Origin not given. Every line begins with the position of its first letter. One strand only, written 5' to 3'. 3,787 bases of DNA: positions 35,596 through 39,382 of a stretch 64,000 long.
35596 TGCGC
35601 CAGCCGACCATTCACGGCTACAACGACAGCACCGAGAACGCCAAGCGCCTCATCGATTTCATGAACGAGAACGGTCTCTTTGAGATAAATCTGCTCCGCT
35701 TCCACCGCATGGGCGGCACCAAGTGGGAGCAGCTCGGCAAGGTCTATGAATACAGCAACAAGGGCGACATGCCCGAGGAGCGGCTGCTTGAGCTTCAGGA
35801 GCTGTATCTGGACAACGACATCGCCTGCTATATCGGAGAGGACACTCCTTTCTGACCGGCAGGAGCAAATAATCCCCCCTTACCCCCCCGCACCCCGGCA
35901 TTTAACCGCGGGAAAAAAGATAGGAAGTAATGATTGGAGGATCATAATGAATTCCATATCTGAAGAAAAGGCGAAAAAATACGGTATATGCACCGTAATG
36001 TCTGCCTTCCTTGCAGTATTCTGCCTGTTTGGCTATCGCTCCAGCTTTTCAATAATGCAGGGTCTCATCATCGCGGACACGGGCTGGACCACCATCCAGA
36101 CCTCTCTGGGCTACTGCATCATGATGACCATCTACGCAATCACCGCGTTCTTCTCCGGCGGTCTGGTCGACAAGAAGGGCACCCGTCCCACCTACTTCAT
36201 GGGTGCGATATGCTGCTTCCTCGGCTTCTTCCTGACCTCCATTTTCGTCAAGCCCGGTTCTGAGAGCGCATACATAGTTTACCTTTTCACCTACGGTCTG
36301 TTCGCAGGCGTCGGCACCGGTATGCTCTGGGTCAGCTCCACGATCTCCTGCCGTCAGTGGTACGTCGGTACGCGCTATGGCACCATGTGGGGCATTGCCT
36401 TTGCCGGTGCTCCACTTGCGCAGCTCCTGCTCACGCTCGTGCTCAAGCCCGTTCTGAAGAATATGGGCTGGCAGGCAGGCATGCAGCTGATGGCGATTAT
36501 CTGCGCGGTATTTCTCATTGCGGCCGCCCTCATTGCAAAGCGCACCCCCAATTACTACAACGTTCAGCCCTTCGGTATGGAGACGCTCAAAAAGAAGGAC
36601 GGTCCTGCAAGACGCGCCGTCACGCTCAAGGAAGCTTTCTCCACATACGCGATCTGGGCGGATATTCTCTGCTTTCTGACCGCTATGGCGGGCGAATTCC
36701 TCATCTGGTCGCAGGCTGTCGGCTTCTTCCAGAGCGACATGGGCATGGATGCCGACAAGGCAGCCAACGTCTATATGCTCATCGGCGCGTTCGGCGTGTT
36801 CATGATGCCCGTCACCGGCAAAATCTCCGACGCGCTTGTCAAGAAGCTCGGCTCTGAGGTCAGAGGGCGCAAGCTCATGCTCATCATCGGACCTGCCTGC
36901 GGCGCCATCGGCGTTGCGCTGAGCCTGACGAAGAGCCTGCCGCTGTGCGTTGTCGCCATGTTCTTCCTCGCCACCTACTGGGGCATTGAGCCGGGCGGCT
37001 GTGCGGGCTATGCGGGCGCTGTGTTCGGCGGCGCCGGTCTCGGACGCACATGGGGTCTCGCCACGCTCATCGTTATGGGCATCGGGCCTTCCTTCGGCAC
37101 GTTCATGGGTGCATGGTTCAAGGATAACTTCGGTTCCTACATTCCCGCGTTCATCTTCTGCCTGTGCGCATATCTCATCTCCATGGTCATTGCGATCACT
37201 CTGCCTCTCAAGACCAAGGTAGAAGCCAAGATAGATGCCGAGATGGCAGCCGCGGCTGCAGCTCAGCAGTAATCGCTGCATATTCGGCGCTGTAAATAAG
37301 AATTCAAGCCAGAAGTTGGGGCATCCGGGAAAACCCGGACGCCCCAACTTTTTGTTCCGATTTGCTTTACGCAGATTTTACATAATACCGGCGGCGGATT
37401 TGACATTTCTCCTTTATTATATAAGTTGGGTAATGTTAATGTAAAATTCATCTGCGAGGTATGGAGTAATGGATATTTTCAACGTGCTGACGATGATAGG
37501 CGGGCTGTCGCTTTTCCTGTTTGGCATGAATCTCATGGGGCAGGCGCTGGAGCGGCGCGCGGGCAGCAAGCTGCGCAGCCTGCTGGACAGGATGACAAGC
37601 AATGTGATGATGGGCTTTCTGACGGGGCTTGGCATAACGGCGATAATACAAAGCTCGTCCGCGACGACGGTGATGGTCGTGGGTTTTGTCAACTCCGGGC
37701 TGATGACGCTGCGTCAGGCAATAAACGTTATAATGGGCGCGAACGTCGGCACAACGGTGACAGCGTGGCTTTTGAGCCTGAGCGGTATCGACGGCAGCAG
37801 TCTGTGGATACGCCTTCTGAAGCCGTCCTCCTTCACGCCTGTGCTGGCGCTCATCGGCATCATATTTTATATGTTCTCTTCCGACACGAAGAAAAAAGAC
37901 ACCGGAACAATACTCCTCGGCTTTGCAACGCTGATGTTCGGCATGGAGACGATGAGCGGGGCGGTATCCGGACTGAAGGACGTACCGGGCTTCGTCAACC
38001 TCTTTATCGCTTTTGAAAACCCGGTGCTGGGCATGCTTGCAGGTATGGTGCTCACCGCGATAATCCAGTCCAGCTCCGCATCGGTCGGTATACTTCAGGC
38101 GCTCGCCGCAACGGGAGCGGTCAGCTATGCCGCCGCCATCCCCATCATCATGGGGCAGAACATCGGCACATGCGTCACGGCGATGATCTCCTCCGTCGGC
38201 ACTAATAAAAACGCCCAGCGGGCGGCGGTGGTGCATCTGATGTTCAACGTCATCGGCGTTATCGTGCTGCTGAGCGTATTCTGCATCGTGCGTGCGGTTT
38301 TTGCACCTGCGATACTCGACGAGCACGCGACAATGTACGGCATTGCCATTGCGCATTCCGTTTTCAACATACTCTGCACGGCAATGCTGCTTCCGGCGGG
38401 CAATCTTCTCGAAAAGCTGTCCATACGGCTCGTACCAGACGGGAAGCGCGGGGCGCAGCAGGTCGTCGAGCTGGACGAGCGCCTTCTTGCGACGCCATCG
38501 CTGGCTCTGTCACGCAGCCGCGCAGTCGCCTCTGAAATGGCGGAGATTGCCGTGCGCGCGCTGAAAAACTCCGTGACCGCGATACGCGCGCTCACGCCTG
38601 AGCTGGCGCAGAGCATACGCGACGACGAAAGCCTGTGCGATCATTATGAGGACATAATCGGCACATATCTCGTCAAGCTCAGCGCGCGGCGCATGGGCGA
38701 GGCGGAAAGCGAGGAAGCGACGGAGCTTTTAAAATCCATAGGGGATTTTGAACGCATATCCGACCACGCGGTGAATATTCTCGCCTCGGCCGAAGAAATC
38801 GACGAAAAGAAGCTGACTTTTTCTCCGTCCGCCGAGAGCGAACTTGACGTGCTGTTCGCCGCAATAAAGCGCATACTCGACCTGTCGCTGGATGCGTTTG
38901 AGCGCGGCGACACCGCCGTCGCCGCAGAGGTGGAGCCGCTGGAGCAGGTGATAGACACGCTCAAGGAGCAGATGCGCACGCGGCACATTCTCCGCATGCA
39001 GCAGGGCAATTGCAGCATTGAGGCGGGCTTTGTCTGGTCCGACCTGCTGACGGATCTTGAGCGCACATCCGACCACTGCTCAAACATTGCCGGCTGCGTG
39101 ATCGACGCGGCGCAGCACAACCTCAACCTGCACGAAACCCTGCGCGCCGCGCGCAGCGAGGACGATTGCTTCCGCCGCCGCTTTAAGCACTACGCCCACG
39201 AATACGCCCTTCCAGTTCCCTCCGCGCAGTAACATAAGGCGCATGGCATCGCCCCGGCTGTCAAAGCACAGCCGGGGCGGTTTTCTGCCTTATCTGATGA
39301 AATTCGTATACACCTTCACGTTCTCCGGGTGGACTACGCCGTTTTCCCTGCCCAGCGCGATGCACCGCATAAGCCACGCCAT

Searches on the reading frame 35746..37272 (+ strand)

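Call 95: search_protein_families(library=pfam, proteins=[window:35746-37272:+], max_evalue=0.00001)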
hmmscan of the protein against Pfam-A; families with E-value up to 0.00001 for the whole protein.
window:35746-37272:+ (508 aa): 1 family
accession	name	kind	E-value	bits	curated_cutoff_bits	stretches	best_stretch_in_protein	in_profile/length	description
PF07690.21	MFS_1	-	1.9e-28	99.8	33.4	1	88-452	2-347/347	Major Facilitator Superfamily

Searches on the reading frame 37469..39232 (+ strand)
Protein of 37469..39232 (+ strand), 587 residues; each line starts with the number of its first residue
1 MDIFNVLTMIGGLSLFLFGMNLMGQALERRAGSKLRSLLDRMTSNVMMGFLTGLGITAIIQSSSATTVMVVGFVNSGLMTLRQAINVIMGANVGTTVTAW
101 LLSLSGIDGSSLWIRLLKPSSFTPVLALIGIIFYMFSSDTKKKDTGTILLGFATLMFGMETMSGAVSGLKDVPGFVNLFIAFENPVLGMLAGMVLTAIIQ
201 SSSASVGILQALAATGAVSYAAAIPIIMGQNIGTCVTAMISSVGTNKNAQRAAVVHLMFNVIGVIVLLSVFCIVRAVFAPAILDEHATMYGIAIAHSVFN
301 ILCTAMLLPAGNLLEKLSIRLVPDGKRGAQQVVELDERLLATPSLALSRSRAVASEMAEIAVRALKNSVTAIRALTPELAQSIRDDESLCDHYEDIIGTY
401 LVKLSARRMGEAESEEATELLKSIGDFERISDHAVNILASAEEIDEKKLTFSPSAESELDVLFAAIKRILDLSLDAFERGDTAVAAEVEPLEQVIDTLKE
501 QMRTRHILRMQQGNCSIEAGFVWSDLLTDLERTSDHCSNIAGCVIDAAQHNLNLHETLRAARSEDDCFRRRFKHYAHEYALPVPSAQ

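Call 95: search_protein_families(library=pfam, proteins=[window:37469-39232:+], max_evalue=0.00001)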
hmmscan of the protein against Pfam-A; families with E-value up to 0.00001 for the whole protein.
window:37469-39232:+ (587 aa): 2 families
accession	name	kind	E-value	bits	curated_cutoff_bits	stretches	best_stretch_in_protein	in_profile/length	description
PF02690.20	Na_Pi_cotrans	-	4.4e-65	218.3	29.1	2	15-163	1-136/137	Na+/Pi-cotransporter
PF01895.24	PhoU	-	8.1e-29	100.3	23.5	2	355-438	2-86/89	PhoU domain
